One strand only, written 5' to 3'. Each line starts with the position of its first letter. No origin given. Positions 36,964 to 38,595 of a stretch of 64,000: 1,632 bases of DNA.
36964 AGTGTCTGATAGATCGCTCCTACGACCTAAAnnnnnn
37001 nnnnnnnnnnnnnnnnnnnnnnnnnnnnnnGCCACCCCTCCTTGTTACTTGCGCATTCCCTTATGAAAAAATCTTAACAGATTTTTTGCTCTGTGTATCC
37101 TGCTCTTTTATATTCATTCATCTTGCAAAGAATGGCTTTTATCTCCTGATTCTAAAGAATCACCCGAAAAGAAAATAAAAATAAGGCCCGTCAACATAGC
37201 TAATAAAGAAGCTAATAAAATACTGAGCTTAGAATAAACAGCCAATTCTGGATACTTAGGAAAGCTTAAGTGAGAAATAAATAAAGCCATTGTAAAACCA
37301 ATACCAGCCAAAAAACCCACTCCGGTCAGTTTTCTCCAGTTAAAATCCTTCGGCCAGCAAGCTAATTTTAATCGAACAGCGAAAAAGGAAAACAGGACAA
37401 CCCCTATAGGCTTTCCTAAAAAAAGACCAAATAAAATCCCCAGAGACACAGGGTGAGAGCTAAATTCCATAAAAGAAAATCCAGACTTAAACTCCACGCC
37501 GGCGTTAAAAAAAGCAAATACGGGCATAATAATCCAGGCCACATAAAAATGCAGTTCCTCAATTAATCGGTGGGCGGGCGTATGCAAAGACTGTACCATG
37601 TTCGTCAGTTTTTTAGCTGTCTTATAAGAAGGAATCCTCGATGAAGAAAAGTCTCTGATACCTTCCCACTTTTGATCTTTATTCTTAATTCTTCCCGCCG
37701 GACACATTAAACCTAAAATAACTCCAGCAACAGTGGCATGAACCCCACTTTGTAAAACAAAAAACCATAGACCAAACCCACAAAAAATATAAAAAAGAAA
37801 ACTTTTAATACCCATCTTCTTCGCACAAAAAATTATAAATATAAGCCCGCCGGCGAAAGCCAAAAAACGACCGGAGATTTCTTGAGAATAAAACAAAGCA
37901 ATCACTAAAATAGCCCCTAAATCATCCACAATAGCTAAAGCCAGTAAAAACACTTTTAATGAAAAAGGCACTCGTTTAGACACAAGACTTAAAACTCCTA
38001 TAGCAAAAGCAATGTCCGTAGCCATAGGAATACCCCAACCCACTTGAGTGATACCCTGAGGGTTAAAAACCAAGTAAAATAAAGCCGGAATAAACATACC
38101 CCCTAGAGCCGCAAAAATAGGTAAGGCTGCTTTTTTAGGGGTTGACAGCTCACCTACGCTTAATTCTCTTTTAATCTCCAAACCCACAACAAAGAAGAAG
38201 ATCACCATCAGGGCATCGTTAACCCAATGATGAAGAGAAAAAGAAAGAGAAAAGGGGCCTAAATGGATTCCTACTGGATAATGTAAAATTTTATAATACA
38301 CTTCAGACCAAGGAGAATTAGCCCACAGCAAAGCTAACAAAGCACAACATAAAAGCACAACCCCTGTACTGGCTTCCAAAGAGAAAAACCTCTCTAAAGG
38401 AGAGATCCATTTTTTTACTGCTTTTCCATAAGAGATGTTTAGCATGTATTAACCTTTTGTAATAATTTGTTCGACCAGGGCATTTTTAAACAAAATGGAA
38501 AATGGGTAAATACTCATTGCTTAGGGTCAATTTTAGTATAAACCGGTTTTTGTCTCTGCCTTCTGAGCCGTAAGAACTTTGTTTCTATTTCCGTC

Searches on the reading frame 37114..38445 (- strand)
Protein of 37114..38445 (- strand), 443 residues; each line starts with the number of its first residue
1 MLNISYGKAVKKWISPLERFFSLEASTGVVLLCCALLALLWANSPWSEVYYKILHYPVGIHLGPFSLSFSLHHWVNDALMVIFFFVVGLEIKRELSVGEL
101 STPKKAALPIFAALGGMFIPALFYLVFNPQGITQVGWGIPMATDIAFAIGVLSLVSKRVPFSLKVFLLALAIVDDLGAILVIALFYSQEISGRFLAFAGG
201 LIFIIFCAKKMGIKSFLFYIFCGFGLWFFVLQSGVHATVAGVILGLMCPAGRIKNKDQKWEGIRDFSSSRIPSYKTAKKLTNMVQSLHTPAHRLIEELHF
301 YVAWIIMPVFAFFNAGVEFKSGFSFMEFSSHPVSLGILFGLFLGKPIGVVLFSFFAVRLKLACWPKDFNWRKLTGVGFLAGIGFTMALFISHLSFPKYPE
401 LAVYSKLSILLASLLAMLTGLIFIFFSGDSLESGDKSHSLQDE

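Call 52: search_protein_families(library=pfam, proteins=[window:37114-38445:-], max_evalue=0.001)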
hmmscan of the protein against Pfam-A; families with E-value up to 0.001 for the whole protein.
window:37114-38445:- (443 aa): 1 family
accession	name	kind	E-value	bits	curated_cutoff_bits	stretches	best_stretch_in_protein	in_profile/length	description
PF06965.17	Na_H_antiport_1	-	1.1e-144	482.4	23.5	1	19-423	2-373/374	Na+/H+ antiporter 1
